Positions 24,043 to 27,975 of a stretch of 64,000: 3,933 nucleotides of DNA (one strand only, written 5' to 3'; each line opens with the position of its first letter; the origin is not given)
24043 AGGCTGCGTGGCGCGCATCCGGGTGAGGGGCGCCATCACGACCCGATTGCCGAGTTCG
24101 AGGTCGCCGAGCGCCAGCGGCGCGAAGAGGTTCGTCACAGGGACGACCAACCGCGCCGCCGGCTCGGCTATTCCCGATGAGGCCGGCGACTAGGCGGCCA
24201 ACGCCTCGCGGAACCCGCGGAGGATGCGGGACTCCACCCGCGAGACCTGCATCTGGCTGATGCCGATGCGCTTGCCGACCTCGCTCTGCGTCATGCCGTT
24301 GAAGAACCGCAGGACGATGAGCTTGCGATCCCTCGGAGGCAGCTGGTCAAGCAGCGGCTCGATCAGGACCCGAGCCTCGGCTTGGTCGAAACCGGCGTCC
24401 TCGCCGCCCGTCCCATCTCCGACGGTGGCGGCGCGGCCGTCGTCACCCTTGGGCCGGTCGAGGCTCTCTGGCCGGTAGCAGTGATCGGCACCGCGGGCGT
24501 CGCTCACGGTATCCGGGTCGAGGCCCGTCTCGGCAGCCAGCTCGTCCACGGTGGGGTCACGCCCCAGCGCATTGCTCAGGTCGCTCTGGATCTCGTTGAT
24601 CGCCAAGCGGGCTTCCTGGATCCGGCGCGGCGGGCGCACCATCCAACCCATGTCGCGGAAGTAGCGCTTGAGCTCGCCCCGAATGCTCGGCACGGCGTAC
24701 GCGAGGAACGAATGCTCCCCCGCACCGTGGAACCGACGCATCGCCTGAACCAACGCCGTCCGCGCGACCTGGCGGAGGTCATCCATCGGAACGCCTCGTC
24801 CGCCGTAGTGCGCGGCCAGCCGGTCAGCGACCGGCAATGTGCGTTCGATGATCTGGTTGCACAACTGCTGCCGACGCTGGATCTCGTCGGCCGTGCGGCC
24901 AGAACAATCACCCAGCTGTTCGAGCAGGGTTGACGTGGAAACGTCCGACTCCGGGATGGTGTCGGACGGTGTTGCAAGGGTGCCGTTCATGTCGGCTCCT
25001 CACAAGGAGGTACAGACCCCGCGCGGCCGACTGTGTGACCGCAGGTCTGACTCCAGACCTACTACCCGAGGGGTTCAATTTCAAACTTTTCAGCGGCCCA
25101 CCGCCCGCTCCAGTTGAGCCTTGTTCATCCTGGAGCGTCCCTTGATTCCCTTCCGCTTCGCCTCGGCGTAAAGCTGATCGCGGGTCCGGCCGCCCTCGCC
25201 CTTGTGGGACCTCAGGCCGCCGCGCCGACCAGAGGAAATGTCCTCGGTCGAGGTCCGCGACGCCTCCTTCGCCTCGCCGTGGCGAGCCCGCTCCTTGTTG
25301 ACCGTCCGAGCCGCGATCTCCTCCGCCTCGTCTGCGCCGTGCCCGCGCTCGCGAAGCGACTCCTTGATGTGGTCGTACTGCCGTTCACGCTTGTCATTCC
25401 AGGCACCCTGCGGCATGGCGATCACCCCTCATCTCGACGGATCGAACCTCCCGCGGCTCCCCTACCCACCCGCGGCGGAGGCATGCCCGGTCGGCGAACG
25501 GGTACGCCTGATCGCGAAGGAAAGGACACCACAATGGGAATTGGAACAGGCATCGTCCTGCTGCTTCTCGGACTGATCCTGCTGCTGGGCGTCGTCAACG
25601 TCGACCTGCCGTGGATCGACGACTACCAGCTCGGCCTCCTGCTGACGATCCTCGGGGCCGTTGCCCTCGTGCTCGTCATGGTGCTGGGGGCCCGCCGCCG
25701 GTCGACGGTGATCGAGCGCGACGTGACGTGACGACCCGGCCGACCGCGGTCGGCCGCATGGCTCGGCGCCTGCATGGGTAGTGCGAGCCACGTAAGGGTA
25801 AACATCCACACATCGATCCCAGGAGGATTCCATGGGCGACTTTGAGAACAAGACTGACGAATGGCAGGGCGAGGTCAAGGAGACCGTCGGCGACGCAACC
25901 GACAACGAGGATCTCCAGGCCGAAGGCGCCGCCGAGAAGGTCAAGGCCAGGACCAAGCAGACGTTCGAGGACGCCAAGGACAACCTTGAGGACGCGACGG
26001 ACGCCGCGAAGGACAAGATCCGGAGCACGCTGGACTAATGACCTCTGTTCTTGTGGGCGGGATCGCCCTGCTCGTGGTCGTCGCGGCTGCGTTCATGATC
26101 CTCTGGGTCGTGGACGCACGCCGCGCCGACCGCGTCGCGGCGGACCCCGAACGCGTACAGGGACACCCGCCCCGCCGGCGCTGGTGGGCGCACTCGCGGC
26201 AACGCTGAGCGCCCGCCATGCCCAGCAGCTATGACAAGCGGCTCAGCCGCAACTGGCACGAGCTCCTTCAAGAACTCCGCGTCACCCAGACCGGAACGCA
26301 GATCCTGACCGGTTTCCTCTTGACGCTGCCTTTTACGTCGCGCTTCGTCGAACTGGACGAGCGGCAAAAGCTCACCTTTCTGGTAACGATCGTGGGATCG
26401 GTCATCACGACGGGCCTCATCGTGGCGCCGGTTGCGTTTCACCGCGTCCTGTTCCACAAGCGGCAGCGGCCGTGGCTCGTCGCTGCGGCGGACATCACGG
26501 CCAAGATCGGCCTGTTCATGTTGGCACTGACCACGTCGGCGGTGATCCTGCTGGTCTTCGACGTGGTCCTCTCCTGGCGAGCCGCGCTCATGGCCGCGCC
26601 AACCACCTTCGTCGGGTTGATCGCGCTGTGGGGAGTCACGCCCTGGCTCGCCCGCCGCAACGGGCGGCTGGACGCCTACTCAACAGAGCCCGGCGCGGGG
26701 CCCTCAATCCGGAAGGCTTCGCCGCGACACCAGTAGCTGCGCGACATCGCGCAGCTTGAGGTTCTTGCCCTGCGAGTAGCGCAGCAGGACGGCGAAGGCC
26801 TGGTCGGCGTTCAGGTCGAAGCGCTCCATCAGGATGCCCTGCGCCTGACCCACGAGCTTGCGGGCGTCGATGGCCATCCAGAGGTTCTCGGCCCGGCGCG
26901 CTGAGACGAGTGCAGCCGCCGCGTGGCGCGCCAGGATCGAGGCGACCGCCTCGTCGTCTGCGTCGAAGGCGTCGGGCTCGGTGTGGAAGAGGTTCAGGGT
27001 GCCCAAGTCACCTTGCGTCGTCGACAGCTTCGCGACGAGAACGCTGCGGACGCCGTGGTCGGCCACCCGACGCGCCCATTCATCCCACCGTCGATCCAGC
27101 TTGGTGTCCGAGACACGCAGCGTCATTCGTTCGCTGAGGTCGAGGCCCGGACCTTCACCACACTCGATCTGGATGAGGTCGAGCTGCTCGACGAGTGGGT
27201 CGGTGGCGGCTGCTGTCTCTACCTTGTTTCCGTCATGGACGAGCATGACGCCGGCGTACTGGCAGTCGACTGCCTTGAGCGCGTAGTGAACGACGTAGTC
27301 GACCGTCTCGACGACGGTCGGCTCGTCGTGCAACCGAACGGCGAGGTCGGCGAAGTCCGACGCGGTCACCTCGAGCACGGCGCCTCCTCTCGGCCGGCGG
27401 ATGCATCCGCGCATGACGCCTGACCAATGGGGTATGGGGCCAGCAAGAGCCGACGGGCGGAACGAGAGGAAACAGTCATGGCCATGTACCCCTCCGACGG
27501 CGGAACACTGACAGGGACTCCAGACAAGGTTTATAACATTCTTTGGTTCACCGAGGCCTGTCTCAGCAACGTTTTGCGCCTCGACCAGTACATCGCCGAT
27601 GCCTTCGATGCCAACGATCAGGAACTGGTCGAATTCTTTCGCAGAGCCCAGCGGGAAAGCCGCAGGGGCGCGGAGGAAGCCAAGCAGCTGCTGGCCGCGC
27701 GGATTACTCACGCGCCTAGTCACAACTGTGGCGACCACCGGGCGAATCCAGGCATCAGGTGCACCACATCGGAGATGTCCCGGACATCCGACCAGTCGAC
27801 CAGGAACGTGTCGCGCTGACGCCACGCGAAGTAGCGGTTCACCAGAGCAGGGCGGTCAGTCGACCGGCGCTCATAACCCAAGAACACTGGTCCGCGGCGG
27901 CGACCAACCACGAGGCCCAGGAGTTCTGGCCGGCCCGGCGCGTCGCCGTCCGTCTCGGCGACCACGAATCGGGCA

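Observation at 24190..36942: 12-kb general-stress island defined by 16 GNNT-N15/16-GGGTA promoter-like elements next to a SigB/SigF-like sigma factor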

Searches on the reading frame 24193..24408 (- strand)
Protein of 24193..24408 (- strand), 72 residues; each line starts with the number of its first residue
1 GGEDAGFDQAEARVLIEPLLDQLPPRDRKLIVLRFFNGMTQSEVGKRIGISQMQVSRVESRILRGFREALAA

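Call 49: search_solved_structures(query=window:24193-24408:-, max_evalue=1e-8, show_alignments=5)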
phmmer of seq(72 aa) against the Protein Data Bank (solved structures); distinct sequences matched with E-value up to 1e-8: 3.
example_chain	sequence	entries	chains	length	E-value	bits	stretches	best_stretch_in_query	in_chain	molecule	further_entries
8jzt_A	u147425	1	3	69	1.5e-17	66.3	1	4-70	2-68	RNA polymerase sigma factor SigF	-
8x6g_H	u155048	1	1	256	4.4e-11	45.9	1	1-69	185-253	RNA polymerase sigma factor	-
1l0o_C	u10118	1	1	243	1.1e-09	41.5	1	13-65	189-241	sigma factor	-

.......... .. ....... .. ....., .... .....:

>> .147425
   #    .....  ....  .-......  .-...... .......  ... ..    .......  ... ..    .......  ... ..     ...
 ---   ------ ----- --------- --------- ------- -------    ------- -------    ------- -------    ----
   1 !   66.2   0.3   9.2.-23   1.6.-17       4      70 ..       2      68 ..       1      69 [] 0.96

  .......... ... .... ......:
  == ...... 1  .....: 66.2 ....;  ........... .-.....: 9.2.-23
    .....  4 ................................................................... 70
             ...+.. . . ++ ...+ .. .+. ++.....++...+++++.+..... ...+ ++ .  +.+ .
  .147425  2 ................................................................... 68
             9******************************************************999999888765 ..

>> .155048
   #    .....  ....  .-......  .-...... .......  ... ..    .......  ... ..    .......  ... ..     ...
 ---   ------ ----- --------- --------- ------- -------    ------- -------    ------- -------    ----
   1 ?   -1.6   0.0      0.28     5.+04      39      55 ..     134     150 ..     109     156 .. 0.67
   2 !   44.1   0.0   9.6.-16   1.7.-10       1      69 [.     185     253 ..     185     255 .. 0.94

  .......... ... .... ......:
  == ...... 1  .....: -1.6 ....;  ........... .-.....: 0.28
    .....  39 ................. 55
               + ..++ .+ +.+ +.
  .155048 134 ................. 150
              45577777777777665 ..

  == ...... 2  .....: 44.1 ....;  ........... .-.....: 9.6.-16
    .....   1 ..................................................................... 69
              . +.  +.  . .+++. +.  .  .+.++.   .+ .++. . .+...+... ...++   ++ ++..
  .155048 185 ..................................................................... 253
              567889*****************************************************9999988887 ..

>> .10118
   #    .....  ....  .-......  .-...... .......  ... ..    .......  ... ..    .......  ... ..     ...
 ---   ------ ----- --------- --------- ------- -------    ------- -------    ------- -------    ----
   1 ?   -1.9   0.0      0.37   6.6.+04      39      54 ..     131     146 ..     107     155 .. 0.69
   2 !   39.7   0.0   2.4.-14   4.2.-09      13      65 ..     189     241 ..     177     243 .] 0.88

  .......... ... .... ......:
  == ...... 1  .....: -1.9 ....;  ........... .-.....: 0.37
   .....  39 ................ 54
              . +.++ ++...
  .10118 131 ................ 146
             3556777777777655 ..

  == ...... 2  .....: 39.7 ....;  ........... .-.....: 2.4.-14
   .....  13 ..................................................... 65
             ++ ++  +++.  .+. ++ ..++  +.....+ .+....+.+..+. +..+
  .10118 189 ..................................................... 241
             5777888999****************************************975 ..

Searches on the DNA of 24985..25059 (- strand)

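Call 72: build_rna_model(alignment_id=A2, structure=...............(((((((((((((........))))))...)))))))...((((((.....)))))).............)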
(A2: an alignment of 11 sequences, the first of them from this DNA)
Model R1 built from alignment A2 (11 sequences, 85 columns); structure: as given.
model positions 75; base pairs 19; branch points 1; effective number of sequences 3.8; information 0.753 bits per position. Calibrated on 0.2 Mb of random sequence (short: E-values are rough).
structure used (alignment columns):
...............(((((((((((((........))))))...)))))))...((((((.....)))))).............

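Call 73: search_with_rna_model(model_id=R1, sources=[window, L001, L002, L004, L006, L008, L009, L011, L012, L133, L134, L135], max_evalue=1)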
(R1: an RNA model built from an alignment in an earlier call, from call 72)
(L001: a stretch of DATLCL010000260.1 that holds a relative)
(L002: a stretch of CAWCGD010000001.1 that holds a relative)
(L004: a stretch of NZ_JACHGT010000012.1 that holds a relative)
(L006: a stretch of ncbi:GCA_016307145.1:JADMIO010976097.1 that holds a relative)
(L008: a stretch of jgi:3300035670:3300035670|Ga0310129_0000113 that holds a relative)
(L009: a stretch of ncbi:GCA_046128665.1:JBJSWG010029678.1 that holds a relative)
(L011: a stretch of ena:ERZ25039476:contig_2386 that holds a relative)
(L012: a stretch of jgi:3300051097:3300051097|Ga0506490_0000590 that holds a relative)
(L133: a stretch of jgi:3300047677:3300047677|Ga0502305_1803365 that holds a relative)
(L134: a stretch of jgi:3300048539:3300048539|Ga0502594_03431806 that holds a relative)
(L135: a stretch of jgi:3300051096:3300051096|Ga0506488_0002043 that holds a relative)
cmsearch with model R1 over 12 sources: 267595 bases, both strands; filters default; matches with E-value up to 1: 13.
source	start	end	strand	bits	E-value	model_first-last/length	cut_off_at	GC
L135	9932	10006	+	91.1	1.1e-23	1-75/75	no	0.65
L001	562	638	+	80.9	9.6e-21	1-75/75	no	0.61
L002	9896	9970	+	78.1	6.4e-20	1-75/75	no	0.59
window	24985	25059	-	77.1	1.3e-19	1-75/75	no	0.64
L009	9932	10006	+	76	2.6e-19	1-75/75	no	0.65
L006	9929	10006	+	74.9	5.5e-19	1-75/75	no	0.6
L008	9934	10006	+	74.1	9.6e-19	1-75/75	no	0.63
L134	9934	10006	+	71.1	6.9e-18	1-75/75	no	0.53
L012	9935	10006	+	67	1.1e-16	1-75/75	no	0.61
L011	7932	8003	+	53.7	8.1e-13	1-75/75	no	0.56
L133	9933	10003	+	49.9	1e-11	1-75/75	no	0.54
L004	5055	5123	+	14.3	0.23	1-75/75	no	0.68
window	49426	49526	+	13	0.55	1-75/75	no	0.67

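Call 77: search_with_rna_model(model_id=R1, sources=[L136, L137, L138], max_evalue=1, show_alignments=3)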
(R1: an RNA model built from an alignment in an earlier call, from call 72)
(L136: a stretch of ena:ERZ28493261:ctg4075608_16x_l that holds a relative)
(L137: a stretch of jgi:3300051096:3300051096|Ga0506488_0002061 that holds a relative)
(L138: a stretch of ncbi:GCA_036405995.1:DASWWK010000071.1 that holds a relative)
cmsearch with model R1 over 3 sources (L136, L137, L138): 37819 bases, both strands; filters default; matches with E-value up to 1: 5.
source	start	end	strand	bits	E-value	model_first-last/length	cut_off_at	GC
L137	5930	6003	+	44.1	6.9e-11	1-75/75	no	0.55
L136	5931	6003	+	38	4.1e-09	1-75/75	no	0.62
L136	9444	9536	-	14.3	0.032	1-75/75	no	0.68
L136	4832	4897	-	11.2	0.26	1-75/75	no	0.73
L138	10794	10833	+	9.7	0.72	1-75/75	no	0.65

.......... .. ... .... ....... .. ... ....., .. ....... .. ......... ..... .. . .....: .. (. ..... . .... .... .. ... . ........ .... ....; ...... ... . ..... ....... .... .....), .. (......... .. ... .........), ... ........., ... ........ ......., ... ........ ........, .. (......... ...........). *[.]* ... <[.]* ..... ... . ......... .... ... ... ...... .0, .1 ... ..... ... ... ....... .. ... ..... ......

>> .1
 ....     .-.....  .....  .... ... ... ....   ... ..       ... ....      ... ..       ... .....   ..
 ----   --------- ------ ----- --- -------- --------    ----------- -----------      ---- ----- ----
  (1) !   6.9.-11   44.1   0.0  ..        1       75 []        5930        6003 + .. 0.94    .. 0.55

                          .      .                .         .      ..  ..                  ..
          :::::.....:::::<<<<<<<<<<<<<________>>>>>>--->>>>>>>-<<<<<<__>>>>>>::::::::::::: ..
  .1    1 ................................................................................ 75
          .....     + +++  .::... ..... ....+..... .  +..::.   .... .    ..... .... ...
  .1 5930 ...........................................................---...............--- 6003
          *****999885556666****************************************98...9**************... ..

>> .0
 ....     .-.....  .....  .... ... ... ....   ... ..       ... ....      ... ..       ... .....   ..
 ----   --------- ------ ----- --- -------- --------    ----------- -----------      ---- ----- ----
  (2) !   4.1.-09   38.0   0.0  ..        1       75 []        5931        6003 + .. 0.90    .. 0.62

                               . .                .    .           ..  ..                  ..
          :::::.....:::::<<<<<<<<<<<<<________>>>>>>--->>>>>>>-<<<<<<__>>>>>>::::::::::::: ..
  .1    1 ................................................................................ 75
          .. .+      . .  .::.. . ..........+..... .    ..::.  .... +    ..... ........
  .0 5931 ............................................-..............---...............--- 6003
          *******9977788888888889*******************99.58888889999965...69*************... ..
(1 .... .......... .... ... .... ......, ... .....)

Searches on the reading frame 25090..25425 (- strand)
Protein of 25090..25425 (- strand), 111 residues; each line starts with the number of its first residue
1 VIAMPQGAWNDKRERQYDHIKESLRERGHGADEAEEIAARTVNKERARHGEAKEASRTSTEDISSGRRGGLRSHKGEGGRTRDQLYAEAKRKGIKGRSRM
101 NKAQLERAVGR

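Call 10: search_protein_families(library=pfam, proteins=[window:25090-25425:-], max_evalue=0.01)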
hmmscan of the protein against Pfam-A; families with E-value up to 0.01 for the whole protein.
window:25090-25425:- (111 aa): 1 family
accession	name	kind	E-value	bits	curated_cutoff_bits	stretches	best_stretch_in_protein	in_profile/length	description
PF07498.18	Rho_N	-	0.009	16.4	24.9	0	83-105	8-30/43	Rho termination factor, N-terminal domain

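Call 13: search_protein_families(library=ncbifam, proteins=[window:25090-25425:-], max_evalue=0.001)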
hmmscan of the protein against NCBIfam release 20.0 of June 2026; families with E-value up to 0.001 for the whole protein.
window:25090-25425:- (111 aa): 0 families

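Call 64: search_protein_families(library=pfam, proteins=[window:25090-25416:-], max_evalue=1)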
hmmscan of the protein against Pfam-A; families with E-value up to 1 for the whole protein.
window:25090-25416:- (108 aa): 1 family
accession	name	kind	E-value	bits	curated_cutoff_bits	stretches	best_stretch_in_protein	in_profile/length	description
PF07498.18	Rho_N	-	0.0086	16.5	24.9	1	80-102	8-30/43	Rho termination factor, N-terminal domain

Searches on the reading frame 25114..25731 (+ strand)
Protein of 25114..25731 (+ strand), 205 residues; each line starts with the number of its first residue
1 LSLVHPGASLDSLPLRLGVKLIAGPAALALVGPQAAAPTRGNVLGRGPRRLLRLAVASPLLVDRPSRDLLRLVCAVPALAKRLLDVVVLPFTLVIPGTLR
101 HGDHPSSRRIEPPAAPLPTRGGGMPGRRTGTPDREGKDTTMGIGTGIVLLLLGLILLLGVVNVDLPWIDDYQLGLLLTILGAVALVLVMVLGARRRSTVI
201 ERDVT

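Call 10: search_protein_families(library=pfam, proteins=[window:25114-25731:+], max_evalue=0.01)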
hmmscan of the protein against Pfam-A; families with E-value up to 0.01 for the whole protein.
window:25114-25731:+ (205 aa): 1 family
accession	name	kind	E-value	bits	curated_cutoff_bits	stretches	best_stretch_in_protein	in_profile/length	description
PF20059.4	DUF6458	-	0.0047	17.6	27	1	141-197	1-58/78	Domain of unknown function (DUF6458)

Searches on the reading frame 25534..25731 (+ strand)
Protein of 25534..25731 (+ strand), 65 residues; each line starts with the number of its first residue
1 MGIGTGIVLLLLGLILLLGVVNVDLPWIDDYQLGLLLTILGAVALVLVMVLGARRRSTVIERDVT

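Call 64: search_protein_families(library=pfam, proteins=[window:25534-25731:+], max_evalue=1)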
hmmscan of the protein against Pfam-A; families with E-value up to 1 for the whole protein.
window:25534-25731:+ (65 aa): 5 families
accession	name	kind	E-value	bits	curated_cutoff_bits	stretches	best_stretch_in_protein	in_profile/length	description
PF20059.4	DUF6458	-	0.00032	21.3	27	1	1-57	1-58/78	Domain of unknown function (DUF6458)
PF23778.1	Phage_holin_2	-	0.032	14.9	32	1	7-56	39-88/92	Putative phage holin family 2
PF07332.16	Phage_holin_3_6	-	0.063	13.8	28.4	1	3-56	40-91/116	Putative Actinobacterial Holin-X, holin superfamily III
PF07254.17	Cpta_toxin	-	0.11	13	27.3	1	9-57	17-59/133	Membrane-bound toxin component of toxin-antitoxin system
PF23933.1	DUF7269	-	0.21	12.1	29.1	1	6-59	2-51/162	Family of unknown function (DUF7269)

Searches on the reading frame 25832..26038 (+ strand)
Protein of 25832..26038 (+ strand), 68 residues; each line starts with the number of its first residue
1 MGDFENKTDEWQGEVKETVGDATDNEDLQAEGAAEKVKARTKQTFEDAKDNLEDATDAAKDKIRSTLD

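Call 10: search_protein_families(library=pfam, proteins=[window:25832-26038:+], max_evalue=0.01)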
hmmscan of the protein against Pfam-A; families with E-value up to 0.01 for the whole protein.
window:25832-26038:+ (68 aa): 3 families
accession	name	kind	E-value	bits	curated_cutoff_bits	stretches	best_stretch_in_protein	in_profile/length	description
PF05532.17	CsbD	-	3e-15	56.3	40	1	4-54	3-53/53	CsbD-like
PF24430.1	DUF7553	-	0.00078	20.4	27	1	41-68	2-29/85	Family of unknown function (DUF7553)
PF01442.23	Apolipoprotein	-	0.0011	19.1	90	1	5-67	50-112/190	Apolipoprotein A1/A4/E domain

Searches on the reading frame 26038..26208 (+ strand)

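Call 10: search_protein_families(library=pfam, proteins=[window:26038-26208:+], max_evalue=0.01)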
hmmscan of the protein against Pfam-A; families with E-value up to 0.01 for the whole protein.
window:26038-26208:+ (56 aa): 0 families

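Call 64: search_protein_families(library=pfam, proteins=[window:26038-26208:+], max_evalue=1)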
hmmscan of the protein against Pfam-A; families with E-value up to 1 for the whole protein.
window:26038-26208:+ (56 aa): 4 families
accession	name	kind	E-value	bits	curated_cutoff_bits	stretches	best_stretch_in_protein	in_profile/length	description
PF14219.11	DUF4328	-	0.021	14.8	27.2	1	4-51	18-61/166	Domain of unknown function (DUF4328)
PF18920.5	DUF5671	-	0.045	14.1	28.4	1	6-38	46-73/132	Domain of unknown function (DUF5671)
PF13796.11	Sensor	-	0.1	13.1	28.2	1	2-54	26-79/162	Putative sensor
PF19637.4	DUF6140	-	0.29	11.6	27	1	14-31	43-60/69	Family of unknown function (DUF6140)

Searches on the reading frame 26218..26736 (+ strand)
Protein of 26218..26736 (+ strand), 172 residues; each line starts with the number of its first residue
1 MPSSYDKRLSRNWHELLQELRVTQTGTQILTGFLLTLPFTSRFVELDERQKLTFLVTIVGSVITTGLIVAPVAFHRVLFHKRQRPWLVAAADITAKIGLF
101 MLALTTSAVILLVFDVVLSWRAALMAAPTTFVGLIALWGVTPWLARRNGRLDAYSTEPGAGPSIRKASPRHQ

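Call 10: search_protein_families(library=pfam, proteins=[window:26218-26736:+], max_evalue=0.01)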
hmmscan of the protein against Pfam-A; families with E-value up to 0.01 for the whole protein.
window:26218-26736:+ (172 aa): 1 family
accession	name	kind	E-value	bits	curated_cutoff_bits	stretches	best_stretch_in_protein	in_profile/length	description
PF19853.4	DUF6328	-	6.5e-49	166.1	26.3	1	6-142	5-142/142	Family of unknown function (DUF6328)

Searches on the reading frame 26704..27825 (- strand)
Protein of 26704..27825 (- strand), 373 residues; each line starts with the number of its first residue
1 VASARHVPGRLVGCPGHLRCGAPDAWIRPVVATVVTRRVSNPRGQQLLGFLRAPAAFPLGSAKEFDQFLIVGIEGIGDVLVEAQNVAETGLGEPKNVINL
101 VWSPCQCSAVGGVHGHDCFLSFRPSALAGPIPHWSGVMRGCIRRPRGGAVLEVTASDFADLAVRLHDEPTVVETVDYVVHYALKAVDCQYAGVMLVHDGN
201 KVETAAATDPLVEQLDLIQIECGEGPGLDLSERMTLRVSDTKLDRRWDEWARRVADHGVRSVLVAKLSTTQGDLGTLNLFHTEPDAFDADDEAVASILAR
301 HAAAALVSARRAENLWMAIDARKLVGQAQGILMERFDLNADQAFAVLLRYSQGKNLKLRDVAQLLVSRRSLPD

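Call 10: search_protein_families(library=pfam, proteins=[window:26704-27825:-], max_evalue=0.01)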
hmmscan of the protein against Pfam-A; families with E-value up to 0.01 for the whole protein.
window:26704-27825:- (373 aa): 4 families
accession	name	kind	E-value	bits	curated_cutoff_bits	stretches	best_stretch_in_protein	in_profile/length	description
PF03861.19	ANTAR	-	5.7e-17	61.7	27.3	1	314-366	2-54/54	ANTAR domain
PF13185.12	GAF_2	-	2.9e-12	47.4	28.6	1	170-306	3-135/136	GAF domain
PF01590.32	GAF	-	3e-10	41.2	22.4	1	173-306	4-133/133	GAF domain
PF13492.12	GAF_3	-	1.8e-05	25.6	27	1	173-306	4-127/129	GAF domain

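Call 13: search_protein_families(library=ncbifam, proteins=[window:26704-27825:-], max_evalue=0.001)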
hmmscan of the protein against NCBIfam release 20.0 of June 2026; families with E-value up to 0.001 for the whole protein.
window:26704-27825:- (373 aa): 0 families

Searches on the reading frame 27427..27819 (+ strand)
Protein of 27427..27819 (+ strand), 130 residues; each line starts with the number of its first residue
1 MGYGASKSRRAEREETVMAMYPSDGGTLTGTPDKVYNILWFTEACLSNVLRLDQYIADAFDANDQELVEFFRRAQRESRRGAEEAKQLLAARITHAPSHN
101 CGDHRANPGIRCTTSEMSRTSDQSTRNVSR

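Call 10: search_protein_families(library=pfam, proteins=[window:27427-27819:+], max_evalue=0.01)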
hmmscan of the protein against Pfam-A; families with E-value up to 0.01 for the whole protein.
window:27427-27819:+ (130 aa): 0 families

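Call 13: search_protein_families(library=ncbifam, proteins=[window:27427-27819:+], max_evalue=0.001)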
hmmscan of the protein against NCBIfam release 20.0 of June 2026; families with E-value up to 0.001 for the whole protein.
window:27427-27819:+ (130 aa): 0 families

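Call 64: search_protein_families(library=pfam, proteins=[window:27478-27819:+], max_evalue=1)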
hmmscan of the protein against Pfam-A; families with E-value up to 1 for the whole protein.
window:27478-27819:+ (113 aa): 1 family
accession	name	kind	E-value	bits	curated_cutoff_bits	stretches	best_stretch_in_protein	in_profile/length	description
PF09279.17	EF-hand_like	-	0.067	14.1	21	1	46-73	26-53/86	Phosphoinositide-specific phospholipase C, efhand-like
